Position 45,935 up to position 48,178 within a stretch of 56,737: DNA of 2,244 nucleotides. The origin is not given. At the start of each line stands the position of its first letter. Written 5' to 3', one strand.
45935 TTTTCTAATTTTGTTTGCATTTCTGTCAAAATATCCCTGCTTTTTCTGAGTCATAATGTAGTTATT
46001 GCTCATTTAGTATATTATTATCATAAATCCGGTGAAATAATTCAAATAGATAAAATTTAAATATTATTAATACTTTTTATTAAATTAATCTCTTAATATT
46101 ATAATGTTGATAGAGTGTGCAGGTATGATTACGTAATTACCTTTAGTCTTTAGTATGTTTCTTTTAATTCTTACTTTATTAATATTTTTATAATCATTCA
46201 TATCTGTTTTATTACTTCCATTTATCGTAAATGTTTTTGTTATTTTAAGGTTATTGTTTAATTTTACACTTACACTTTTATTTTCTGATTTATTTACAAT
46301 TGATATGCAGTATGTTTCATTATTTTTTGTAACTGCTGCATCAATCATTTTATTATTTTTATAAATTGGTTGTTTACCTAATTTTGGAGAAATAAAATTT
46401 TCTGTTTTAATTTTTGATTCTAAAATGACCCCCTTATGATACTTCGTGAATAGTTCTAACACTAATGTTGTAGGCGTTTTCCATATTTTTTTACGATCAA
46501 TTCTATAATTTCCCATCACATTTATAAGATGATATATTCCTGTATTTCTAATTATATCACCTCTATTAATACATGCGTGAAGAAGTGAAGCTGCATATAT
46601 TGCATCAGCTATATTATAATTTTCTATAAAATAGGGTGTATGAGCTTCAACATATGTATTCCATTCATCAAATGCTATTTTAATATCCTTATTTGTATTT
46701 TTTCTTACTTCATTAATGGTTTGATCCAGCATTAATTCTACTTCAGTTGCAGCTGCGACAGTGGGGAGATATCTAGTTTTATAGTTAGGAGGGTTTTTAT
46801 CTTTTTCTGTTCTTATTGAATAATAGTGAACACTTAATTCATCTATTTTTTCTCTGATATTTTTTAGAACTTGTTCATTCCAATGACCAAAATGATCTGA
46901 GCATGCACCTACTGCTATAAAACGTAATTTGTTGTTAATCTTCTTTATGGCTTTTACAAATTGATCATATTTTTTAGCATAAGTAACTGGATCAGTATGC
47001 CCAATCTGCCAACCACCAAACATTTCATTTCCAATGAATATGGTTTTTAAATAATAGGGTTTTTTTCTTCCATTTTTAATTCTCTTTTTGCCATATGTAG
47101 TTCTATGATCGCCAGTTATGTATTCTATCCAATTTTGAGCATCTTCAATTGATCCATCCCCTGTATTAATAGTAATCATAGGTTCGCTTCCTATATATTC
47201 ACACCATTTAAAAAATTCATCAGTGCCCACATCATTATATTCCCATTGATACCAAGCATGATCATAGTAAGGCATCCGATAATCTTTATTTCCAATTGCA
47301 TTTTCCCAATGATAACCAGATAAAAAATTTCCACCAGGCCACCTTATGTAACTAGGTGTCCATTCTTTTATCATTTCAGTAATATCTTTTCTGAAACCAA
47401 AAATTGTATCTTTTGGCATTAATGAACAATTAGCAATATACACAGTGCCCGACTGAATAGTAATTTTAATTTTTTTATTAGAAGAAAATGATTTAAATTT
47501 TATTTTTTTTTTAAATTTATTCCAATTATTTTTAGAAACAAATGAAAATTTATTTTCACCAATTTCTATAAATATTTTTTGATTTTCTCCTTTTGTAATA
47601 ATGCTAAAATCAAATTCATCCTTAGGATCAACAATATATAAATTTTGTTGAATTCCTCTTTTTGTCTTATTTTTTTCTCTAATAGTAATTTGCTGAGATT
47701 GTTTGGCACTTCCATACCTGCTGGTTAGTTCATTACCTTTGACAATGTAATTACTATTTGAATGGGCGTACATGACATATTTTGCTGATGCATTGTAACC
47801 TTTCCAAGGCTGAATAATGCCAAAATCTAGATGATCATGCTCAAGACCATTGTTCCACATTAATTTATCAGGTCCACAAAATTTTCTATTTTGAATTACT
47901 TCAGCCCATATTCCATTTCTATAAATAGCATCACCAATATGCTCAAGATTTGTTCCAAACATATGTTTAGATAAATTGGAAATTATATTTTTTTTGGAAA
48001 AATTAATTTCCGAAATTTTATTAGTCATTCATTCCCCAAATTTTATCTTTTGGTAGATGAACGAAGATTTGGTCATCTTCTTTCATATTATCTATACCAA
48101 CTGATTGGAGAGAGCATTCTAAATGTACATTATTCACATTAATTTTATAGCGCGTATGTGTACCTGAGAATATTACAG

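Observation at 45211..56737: Candidate uncharacterised glycoside/pentofuranoside catabolic system bracketed by two GntR regulators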

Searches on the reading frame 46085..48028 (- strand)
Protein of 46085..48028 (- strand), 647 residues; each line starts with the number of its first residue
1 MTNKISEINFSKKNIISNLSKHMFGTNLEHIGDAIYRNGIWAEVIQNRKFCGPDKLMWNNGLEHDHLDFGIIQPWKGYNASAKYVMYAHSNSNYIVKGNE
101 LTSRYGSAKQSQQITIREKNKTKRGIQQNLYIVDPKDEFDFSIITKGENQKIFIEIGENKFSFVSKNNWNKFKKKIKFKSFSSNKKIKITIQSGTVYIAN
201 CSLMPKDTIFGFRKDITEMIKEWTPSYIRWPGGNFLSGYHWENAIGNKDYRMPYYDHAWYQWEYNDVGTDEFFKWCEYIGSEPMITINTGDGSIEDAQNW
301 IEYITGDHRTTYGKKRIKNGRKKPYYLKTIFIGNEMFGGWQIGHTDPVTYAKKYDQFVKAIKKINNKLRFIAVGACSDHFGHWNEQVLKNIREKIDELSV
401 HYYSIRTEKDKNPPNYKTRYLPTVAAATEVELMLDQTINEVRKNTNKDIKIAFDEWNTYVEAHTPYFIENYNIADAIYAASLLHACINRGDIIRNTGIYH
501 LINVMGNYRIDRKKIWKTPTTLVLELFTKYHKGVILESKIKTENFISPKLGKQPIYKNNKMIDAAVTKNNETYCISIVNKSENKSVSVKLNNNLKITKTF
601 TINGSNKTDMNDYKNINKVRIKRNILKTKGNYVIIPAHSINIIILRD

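Call 4: search_protein_families(library=pfam, proteins=[window:46085-48028:-], max_evalue=0.01)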
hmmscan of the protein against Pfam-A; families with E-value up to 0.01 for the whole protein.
window:46085-48028:- (647 aa): 2 families
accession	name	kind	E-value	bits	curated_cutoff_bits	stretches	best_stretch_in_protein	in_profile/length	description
PF06964.18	Alpha-L-AF_C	-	1.1e-16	61.9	27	1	454-639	1-165/165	Alpha-L-arabinofuranosidase C-terminal domain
PF22848.2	ASD1_dom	-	2.3e-09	37.6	22.2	2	223-290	6-78/239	Alpha-L-arabinofuranosidase 1 domain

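Call 6: search_protein_families(library=ncbifam, proteins=[window:46085-48028:-], max_evalue=0.001)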
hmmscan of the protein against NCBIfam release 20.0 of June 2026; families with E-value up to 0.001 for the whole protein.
window:46085-48028:- (647 aa): 1 family
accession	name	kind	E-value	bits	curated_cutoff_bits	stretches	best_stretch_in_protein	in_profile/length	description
NF051901.1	ArabsyFurArfAAgro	equivalog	3.7e-70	237.3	625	1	211-635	48-482/502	arabinosylfuranosidase ArfA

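Call 11: search_solved_structures(query=window:46085-48028:-, max_evalue=0.001, show_alignments=1)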
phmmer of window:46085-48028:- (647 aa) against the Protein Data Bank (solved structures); distinct sequences matched with E-value up to 0.001: 17.
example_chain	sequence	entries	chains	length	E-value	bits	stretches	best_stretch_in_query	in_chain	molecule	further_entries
4atw_A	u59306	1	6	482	4.6e-66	226.8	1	210-623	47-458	ALPHA-L-ARABINOFURANOSIDASE DOMAIN PROTEIN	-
3ug3_A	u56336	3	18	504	5.5e-66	226.5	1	210-623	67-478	Alpha-L-arabinofuranosidase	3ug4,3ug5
3s2c_A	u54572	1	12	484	6.1e-66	226.4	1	210-623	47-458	Alpha-N-arabinofuranosidase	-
8i0a_A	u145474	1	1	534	1.5e-51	178.9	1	209-588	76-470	alpha-L-arabinofuranosidase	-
1pz3_A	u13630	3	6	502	4e-48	167.5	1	210-551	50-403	Alpha-L-arabinofuranosidase | Intracellular exo-alpha-(1->5)-L-arabinofuranosidase | GH51 a-l-arabinofuranosidase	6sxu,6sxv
1pz2_A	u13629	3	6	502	2.3e-47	165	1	210-551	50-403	Alpha-L-arabinofuranosidase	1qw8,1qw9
2y2w_A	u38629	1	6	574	4.1e-47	164.2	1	210-459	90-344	ARABINOFURANOSIDASE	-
2c7f_A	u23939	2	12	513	7.6e-46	160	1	210-541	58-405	ALPHA-L-ARABINOFURANOSIDASE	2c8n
5o7z_A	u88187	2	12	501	9.4e-46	159.7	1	210-541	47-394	Intracellular exo-alpha-(1->5)-L-arabinofuranosidase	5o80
5o81_A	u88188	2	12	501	5.2e-45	157.2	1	210-541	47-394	Intracellular exo-alpha-(1->5)-L-arabinofuranosidase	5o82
2vrk_A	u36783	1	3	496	4.3e-42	147.6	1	208-537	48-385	ALPHA-L-ARABINOFURANOSIDASE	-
6zt6_A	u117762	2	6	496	7.9e-42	146.7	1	208-537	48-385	Alpha-L-arabinofuranosidase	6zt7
6zt8_A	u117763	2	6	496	8.9e-42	146.6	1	208-537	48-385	Alpha-L-arabinofuranosidase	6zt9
2vrq_A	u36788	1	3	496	9.7e-42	146.4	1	208-537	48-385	ALPHA-L-ARABINOFURANOSIDASE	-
6zta_A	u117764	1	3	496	3.5e-41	144.6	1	208-538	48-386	Alpha-L-arabinofuranosidase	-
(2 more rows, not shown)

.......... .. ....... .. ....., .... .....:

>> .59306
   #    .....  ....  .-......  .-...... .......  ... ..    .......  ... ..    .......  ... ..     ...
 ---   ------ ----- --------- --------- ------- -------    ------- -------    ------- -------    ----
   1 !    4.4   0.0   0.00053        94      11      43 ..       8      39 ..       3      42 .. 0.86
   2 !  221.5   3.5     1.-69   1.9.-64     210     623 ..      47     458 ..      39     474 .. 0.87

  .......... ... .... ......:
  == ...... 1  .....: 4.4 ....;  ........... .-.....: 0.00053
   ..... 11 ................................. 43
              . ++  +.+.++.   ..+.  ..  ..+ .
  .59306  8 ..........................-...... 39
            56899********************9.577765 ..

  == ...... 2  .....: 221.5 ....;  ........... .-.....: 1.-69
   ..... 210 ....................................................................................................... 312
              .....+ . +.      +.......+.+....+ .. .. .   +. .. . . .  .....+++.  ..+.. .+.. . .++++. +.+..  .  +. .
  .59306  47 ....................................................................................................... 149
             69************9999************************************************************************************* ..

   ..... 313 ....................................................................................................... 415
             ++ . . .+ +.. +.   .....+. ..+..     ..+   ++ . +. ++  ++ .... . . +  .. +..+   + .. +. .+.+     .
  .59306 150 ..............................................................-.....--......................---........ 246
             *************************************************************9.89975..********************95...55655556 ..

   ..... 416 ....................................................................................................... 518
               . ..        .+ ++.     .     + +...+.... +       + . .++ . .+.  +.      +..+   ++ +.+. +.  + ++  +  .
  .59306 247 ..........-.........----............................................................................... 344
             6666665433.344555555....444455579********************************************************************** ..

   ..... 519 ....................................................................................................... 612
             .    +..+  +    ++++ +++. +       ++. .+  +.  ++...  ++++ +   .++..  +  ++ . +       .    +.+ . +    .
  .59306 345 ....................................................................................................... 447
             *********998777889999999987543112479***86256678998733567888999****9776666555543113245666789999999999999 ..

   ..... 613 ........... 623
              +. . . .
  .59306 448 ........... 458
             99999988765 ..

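Call 61: search_solved_structures(query=window:46085-48028:-, max_evalue=1e-40, show_alignments=5)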
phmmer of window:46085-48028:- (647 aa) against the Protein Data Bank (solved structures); distinct sequences matched with E-value up to 1e-40: 15.
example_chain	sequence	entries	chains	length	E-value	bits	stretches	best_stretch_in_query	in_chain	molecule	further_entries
4atw_A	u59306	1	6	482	4.6e-66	226.8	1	210-623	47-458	ALPHA-L-ARABINOFURANOSIDASE DOMAIN PROTEIN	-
3ug3_A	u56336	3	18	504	5.5e-66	226.5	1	210-623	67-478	Alpha-L-arabinofuranosidase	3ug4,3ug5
3s2c_A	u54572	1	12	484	6.1e-66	226.4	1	210-623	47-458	Alpha-N-arabinofuranosidase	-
8i0a_A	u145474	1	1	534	1.5e-51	178.9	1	209-588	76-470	alpha-L-arabinofuranosidase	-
1pz3_A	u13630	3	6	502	4e-48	167.5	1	210-551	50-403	Alpha-L-arabinofuranosidase | Intracellular exo-alpha-(1->5)-L-arabinofuranosidase | GH51 a-l-arabinofuranosidase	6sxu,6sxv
1pz2_A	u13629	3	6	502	2.3e-47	165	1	210-551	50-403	Alpha-L-arabinofuranosidase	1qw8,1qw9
2y2w_A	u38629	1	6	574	4.1e-47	164.2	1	210-459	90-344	ARABINOFURANOSIDASE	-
2c7f_A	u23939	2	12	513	7.6e-46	160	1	210-541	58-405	ALPHA-L-ARABINOFURANOSIDASE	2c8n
5o7z_A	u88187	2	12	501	9.4e-46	159.7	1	210-541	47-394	Intracellular exo-alpha-(1->5)-L-arabinofuranosidase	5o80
5o81_A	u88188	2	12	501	5.2e-45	157.2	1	210-541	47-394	Intracellular exo-alpha-(1->5)-L-arabinofuranosidase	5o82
2vrk_A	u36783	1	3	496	4.3e-42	147.6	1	208-537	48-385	ALPHA-L-ARABINOFURANOSIDASE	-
6zt6_A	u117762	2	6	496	7.9e-42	146.7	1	208-537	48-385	Alpha-L-arabinofuranosidase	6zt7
6zt8_A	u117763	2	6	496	8.9e-42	146.6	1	208-537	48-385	Alpha-L-arabinofuranosidase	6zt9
2vrq_A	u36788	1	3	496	9.7e-42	146.4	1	208-537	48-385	ALPHA-L-ARABINOFURANOSIDASE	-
6zta_A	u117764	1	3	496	3.5e-41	144.6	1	208-538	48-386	Alpha-L-arabinofuranosidase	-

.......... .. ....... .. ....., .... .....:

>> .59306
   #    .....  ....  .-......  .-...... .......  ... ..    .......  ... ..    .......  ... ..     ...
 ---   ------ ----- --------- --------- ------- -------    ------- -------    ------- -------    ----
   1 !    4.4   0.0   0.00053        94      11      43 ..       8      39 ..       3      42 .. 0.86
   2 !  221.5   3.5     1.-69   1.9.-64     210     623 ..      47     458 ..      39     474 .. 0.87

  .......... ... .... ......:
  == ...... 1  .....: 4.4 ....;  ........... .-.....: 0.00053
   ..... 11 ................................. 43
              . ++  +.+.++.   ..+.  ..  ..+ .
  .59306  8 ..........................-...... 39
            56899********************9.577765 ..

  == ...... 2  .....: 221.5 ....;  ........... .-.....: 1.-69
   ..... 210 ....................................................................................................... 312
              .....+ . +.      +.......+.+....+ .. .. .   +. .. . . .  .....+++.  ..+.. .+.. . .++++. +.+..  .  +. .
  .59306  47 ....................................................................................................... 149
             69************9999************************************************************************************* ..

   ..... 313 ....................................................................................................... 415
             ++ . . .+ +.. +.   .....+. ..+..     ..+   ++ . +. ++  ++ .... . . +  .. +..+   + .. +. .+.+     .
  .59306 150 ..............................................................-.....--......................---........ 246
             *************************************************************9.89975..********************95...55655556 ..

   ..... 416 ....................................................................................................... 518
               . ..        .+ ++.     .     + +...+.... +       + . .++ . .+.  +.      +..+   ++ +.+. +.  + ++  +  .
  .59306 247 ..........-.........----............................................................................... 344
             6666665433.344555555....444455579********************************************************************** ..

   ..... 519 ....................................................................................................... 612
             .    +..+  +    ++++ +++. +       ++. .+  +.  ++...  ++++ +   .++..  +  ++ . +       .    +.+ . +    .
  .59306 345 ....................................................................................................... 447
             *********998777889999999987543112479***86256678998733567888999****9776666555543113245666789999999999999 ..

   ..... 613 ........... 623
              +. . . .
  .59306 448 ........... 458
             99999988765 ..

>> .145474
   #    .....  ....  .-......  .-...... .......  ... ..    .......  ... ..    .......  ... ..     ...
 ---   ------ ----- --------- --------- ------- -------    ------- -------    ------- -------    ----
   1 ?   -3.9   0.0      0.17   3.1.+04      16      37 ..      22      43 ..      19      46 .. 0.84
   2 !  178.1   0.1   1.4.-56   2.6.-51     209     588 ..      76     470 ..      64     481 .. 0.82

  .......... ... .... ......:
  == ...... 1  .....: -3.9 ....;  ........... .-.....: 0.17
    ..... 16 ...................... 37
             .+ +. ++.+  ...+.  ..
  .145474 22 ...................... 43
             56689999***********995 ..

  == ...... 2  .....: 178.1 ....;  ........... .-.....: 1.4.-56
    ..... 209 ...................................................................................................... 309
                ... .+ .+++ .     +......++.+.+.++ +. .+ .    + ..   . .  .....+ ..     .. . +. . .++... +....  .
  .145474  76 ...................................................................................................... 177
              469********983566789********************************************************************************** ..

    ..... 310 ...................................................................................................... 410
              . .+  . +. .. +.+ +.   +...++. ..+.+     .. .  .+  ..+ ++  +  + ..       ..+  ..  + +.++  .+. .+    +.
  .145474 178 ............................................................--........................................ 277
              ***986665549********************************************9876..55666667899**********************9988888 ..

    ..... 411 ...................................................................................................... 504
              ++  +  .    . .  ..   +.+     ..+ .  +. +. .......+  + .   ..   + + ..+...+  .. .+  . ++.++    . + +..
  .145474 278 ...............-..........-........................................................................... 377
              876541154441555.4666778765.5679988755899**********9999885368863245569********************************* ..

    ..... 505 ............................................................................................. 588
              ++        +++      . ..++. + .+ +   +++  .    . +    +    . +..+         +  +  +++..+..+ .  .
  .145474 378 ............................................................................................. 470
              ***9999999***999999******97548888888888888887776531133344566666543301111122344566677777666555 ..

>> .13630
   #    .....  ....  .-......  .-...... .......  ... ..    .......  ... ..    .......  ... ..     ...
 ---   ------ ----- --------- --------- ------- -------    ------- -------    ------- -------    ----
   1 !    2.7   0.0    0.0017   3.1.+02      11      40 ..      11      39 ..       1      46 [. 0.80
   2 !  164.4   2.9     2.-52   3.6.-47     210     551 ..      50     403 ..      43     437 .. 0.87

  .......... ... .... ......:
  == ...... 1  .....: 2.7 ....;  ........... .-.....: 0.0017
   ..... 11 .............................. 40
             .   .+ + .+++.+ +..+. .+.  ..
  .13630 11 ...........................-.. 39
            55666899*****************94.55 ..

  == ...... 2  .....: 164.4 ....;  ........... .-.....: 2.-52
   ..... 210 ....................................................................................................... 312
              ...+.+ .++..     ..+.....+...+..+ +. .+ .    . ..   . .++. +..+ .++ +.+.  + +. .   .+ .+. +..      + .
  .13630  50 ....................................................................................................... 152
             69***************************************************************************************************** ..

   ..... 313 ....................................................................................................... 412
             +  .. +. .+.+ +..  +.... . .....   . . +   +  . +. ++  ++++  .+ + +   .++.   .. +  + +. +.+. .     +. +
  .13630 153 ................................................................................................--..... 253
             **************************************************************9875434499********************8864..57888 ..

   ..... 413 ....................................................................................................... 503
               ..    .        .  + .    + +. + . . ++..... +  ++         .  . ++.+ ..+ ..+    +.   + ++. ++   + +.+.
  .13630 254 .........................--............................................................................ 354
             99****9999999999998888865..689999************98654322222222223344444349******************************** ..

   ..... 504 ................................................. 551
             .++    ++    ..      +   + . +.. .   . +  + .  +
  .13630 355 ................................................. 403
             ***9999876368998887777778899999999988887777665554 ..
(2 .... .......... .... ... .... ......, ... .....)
